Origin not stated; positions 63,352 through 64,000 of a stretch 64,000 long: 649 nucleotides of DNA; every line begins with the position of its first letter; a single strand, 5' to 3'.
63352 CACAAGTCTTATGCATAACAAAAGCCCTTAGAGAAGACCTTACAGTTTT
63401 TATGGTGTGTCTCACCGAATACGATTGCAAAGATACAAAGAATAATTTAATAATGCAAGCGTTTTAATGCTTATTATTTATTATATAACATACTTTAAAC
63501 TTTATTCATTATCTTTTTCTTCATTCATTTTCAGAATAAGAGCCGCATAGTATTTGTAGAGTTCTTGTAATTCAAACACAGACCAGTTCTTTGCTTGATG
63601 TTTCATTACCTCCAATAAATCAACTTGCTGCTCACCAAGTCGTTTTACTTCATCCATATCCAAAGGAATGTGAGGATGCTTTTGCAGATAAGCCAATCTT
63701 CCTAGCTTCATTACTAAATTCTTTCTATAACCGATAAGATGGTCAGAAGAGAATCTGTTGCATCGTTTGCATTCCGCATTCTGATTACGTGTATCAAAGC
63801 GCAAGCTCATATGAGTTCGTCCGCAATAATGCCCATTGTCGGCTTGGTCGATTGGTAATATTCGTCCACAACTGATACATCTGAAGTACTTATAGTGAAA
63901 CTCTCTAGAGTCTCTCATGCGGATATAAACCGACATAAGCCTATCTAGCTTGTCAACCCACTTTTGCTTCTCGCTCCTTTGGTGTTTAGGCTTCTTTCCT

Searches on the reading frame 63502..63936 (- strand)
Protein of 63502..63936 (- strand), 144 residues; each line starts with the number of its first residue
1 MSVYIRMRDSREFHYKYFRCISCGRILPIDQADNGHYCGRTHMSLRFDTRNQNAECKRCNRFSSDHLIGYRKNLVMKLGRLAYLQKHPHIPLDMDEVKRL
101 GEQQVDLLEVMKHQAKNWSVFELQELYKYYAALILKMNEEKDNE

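Call 40: find_related_loci(query=window:63502-63936:-, collection=viral_contigs, flank=10000)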
Query window:63502-63936:- (144 aa) in viral_contigs; peptide patterns used: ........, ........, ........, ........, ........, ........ (x = any residue, [..] = any of these).
92 stretches matched a pattern; 91 encode a relative of the query (tblastn E <= 1e-3); the best 80 are kept; 80 distinct loci.
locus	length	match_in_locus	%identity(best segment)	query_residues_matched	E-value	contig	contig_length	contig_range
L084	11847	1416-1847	100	1-144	7e-98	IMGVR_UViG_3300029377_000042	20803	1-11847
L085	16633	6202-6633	99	1-144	1e-97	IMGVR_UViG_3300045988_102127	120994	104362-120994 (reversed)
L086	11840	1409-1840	100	1-144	7e-98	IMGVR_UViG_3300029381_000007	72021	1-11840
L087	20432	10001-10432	99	1-144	2e-97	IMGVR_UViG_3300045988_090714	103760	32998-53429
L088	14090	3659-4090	99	1-144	2e-97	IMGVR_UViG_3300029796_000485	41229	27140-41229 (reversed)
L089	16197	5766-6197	99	1-144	2e-97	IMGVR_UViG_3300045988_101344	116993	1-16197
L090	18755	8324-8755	99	1-144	2e-97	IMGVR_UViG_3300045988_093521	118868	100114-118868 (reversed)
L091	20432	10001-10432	98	1-144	3e-97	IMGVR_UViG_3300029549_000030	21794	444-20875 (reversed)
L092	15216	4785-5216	98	1-144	3e-97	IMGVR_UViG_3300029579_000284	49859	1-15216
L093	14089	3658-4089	99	1-144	4e-97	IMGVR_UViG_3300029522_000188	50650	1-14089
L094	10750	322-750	99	1-143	2e-96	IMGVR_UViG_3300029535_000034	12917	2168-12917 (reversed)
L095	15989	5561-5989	99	1-143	2e-96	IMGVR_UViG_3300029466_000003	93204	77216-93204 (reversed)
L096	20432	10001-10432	97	1-144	2e-96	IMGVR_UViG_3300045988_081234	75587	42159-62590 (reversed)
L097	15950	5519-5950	98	1-144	1e-96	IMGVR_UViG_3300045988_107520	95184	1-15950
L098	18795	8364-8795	98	1-144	1e-96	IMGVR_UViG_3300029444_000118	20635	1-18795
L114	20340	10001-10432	98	1-144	1e-96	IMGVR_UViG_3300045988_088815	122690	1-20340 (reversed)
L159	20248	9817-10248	97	1-144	3e-96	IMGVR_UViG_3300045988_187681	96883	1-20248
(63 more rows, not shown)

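Call 50: search_protein_families(library=pfam, proteins=[L085:482-1612:-, L085:2129-3076:+, L085:3073-3999:+, L085:4529-5005:+, L085:5117-5575:+, L085:4028-4480:+], max_evalue=0.001)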
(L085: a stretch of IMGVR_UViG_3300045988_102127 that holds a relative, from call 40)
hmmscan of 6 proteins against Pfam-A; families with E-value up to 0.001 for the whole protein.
L085:482-1612:- (376 aa): 1 family
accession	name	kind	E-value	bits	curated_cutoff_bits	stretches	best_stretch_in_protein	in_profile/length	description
PF00717.28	Peptidase_S24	-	2.6e-07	30.8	23.3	1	255-360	15-105/116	Peptidase S24-like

L085:2129-3076:+ (315 aa): 1 family
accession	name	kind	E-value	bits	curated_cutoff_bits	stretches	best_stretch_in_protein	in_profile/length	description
PF04098.21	Rad52_Rad22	-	3.8e-07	30.6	20.3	1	39-150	14-141/153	Rad52/22 family double-strand break repair protein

L085:3073-3999:+ (308 aa): 0 families

L085:4529-5005:+ (158 aa): 0 families

L085:5117-5575:+ (152 aa): 1 family
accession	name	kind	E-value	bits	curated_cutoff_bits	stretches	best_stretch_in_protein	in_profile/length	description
PF14902.11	DUF4494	-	4.6e-44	150.1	27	1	8-145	1-138/139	Domain of unknown function (DUF4494)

L085:4028-4480:+ (150 aa): 1 family
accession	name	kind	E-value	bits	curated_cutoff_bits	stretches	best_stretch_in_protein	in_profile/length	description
PF11325.14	DUF3127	-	2.1e-09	37.9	27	1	6-101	3-84/85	Domain of unknown function (DUF3127)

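Call 56: search_protein_families(library=pfam, proteins=[L114:3040-4239:-, L114:4669-5799:-, L159:3467-4063:+, L159:964-1395:-, L159:2215-3312:+, L114:2131-2571:-, L114:1011-1526:-, L114:6062-6343:+, L114:2676-3017:+], max_evalue=0.01)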
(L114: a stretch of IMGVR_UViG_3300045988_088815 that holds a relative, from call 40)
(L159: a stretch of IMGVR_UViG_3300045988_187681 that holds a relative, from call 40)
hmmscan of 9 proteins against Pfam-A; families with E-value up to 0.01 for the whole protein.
L114:3040-4239:- (399 aa): 1 family
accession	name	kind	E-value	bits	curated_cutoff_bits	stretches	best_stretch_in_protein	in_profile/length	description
PF13102.12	Phage_int_SAM_5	-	1e-11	45.5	22.3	1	101-179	1-86/98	Phage integrase SAM-like domain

L114:4669-5799:- (376 aa): 1 family
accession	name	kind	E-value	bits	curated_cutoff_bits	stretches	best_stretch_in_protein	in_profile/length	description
PF00717.28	Peptidase_S24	-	2.7e-09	37.2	23.3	1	245-360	6-105/116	Peptidase S24-like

L159:3467-4063:+ (198 aa): 1 family
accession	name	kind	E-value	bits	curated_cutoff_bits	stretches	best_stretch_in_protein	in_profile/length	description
PF18291.6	HU-HIG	-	2.4e-13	50.7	26.2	1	1-125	1-123/125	HU domain fused to wHTH, Ig, or Glycine-rich motif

L159:964-1395:- (143 aa): 1 family
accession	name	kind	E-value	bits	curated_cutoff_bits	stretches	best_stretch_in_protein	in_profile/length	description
PF01510.30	Amidase_2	-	1.3e-16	61.6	26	1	5-129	5-129/131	N-acetylmuramoyl-L-alanine amidase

L159:2215-3312:+ (365 aa): 0 families

L114:2131-2571:- (146 aa): 5 families
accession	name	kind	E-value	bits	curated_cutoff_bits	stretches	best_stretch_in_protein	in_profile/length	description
PF01381.28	HTH_3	-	9.1e-10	38.9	23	1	90-140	1-51/55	Helix-turn-helix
PF12844.13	HTH_19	-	3.5e-07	30.5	30.2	1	87-135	1-49/64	Helix-turn-helix domain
PF13560.12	HTH_31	-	1e-05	26.1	27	1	86-136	2-53/64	Helix-turn-helix domain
PF13413.12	HTH_25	-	0.0026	18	24.6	1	91-124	3-36/62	Helix-turn-helix domain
PF13744.12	HTH_37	-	0.0031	17.7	27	1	82-144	15-78/80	Helix-turn-helix domain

L114:1011-1526:- (171 aa): 0 families

L114:6062-6343:+ (93 aa): 0 families

L114:2676-3017:+ (113 aa): 0 families
